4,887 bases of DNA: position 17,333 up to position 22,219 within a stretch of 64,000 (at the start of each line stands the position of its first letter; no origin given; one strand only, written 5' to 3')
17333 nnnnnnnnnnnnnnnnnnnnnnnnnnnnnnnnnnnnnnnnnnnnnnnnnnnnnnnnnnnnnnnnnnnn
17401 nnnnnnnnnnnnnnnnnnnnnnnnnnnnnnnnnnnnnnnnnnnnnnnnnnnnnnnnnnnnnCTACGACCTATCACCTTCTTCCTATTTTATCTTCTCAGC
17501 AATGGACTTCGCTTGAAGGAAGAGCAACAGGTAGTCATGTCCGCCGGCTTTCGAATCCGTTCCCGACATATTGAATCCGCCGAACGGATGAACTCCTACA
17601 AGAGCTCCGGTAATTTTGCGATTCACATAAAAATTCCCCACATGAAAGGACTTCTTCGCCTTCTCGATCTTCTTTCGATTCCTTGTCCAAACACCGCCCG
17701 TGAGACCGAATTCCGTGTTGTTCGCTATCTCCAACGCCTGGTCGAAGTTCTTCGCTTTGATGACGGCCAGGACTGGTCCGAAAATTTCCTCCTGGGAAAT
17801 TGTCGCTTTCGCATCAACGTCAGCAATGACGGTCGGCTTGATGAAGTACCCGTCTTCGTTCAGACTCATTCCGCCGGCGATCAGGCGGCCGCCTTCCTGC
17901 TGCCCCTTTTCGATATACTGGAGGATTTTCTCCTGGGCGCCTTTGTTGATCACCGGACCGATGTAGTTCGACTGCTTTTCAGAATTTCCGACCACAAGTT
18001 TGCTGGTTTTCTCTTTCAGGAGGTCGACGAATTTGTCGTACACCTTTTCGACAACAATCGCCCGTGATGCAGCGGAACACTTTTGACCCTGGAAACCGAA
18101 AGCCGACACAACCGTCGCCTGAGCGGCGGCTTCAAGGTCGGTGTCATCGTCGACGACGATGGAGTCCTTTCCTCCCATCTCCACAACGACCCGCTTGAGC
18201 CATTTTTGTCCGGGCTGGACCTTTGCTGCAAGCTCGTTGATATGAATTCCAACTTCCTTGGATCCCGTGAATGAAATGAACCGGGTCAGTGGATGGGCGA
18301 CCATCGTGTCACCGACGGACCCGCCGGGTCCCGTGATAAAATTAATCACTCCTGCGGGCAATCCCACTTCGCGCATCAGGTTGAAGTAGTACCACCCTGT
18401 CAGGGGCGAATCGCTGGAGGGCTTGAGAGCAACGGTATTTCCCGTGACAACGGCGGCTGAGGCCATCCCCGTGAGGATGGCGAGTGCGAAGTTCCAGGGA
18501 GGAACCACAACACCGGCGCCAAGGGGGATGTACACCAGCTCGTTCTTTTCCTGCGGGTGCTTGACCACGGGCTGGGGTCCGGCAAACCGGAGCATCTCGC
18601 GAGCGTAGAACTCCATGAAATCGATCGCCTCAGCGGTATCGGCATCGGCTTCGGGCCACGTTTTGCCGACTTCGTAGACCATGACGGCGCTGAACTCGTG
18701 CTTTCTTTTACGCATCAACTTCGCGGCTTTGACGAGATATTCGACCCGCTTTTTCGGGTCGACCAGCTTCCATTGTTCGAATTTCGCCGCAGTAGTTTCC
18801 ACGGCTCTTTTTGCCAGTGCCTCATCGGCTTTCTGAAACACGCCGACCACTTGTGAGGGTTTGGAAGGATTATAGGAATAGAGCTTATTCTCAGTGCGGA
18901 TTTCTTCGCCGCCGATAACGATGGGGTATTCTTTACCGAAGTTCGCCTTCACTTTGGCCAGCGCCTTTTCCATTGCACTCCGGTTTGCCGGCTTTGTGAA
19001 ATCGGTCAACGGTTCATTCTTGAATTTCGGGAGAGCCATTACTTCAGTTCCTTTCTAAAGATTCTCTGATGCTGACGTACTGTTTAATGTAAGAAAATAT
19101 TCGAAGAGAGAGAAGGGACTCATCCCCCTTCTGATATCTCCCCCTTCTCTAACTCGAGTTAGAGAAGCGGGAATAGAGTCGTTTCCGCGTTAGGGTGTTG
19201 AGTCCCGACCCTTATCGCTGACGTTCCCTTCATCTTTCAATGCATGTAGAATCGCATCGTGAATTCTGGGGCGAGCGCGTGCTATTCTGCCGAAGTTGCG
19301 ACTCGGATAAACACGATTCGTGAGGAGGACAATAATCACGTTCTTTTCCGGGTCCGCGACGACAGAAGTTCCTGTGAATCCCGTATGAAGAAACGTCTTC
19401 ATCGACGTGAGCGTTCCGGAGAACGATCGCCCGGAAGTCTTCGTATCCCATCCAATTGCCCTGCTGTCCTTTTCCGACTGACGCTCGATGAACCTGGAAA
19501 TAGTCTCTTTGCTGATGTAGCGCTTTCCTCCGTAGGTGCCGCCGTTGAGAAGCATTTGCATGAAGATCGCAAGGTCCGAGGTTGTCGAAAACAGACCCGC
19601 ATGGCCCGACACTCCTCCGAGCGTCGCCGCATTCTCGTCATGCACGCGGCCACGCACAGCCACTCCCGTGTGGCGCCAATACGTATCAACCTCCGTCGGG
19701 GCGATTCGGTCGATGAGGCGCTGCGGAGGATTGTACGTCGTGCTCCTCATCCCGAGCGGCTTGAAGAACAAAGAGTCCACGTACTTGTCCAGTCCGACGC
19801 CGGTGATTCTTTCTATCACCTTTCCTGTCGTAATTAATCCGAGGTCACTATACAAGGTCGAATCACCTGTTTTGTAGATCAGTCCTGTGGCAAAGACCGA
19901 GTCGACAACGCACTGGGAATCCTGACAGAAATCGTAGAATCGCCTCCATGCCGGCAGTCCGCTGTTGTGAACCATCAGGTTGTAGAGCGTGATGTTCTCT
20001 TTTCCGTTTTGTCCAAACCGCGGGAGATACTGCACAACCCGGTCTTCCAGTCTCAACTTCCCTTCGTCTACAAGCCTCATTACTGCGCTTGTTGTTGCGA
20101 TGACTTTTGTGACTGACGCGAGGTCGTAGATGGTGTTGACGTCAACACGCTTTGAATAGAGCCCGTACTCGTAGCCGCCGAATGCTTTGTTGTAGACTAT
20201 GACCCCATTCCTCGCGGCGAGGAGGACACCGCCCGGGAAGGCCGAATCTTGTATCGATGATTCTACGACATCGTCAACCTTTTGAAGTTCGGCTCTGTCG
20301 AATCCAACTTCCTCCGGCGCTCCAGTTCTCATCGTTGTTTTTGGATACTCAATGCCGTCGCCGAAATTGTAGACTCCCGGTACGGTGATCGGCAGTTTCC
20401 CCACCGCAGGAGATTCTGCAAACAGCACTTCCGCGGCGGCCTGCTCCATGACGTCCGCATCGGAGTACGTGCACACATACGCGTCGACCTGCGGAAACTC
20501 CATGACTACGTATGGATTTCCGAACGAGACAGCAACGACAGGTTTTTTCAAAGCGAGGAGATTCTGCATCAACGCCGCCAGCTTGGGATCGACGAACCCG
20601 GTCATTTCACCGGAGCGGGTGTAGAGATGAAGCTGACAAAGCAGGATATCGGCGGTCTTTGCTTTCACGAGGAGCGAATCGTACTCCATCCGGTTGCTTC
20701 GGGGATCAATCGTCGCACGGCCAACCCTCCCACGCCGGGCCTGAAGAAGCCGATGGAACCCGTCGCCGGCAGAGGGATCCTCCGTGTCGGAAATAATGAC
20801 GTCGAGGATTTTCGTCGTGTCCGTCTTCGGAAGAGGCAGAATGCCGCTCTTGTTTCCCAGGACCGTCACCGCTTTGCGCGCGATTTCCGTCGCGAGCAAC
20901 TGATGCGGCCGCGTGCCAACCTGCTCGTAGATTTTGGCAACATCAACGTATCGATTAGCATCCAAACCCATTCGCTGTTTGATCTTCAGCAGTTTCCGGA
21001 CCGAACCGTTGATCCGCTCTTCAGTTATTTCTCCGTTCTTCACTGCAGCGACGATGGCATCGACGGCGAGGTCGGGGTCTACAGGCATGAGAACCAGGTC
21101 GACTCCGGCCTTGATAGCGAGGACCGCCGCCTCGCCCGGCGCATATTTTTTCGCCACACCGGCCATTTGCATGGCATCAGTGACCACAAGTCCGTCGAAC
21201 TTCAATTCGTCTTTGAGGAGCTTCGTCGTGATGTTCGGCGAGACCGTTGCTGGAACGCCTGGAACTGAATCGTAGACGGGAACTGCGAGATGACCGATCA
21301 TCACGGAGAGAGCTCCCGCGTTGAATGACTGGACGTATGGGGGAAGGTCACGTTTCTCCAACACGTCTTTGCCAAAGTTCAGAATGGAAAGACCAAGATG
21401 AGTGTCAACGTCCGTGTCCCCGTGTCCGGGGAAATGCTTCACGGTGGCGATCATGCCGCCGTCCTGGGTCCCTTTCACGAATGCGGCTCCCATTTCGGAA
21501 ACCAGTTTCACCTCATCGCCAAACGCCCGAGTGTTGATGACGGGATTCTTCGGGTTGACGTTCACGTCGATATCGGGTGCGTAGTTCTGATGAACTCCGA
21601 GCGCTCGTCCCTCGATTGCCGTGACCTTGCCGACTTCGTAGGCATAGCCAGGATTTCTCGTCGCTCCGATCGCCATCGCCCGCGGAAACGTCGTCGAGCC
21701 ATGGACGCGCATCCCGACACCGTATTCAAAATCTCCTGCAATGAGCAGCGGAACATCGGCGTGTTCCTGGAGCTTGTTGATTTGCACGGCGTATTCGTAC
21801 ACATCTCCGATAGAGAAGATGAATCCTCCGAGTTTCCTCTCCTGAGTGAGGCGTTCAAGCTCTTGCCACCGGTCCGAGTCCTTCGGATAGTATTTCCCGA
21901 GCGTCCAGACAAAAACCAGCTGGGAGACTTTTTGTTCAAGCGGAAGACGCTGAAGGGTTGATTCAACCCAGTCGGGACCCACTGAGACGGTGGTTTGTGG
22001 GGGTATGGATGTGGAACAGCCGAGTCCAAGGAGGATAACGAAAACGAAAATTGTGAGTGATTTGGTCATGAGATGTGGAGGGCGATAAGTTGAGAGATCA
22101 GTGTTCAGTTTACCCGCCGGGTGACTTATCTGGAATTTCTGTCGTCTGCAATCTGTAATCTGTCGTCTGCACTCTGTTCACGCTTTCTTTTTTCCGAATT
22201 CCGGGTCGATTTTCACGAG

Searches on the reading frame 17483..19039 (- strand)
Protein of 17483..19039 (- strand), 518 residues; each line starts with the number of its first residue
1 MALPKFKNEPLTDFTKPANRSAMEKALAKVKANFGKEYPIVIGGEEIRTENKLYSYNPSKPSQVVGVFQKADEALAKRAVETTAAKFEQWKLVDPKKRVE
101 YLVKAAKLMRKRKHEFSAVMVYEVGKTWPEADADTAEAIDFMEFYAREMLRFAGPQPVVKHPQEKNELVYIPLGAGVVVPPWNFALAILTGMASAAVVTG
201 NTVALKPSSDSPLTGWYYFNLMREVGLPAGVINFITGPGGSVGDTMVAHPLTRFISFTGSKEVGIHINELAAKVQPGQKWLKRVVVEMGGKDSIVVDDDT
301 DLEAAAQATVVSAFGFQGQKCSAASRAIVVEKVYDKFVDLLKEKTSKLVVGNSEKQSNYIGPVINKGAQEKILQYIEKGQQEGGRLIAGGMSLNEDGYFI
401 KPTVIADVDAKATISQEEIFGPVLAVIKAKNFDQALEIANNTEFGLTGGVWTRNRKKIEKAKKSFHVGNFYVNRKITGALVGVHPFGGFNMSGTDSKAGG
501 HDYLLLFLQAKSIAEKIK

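Call 54: search_protein_families(library=pfam, proteins=[window:17483-19039:-], max_evalue=0.0001)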
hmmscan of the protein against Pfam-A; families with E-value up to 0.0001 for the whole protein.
window:17483-19039:- (518 aa): 1 family
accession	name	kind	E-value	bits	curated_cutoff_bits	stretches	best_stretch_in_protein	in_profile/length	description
PF00171.27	Aldedh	-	1.9e-144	482.1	23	1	51-513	7-461/461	Aldehyde dehydrogenase family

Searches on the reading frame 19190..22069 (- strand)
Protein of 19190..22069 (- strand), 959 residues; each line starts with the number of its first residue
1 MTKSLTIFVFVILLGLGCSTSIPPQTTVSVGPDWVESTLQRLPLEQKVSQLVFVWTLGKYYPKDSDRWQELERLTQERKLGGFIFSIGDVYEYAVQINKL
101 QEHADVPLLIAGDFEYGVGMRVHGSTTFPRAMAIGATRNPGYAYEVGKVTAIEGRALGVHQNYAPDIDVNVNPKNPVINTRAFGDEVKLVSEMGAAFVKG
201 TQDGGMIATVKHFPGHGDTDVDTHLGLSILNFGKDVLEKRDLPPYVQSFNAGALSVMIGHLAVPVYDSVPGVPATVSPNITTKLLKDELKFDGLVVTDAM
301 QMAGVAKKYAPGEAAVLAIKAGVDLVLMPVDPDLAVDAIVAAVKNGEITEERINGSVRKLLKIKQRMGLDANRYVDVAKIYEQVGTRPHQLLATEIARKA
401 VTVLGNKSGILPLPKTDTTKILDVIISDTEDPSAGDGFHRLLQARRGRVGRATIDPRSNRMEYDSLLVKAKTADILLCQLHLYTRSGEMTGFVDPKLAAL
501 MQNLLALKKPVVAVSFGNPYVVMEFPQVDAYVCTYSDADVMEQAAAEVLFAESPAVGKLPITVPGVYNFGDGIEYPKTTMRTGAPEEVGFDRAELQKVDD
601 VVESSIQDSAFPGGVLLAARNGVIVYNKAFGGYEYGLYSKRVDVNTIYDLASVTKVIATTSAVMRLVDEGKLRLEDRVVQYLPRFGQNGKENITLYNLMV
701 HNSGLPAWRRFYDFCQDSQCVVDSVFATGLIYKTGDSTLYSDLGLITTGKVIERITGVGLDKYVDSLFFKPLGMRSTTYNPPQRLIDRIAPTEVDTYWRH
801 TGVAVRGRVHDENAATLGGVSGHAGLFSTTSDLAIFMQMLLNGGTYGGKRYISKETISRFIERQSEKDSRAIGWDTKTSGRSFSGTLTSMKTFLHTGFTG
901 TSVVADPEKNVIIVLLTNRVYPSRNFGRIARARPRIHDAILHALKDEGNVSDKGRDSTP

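Call 54: search_protein_families(library=pfam, proteins=[window:19190-22069:-], max_evalue=0.0001)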
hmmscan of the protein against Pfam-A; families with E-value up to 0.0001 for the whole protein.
window:19190-22069:- (959 aa): 3 families
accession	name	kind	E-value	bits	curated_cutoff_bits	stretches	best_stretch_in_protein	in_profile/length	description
PF00933.27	Glyco_hydro_3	-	1.5e-77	261.6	27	1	44-362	2-315/316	Glycosyl hydrolase family 3 N terminal domain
PF00144.29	Beta-lactamase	-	2.6e-57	194.9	27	1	598-928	1-319/329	Beta-lactamase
PF01915.27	Glyco_hydro_3_C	-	3e-10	40.8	31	1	402-566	2-172/200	Glycosyl hydrolase family 3 C-terminal domain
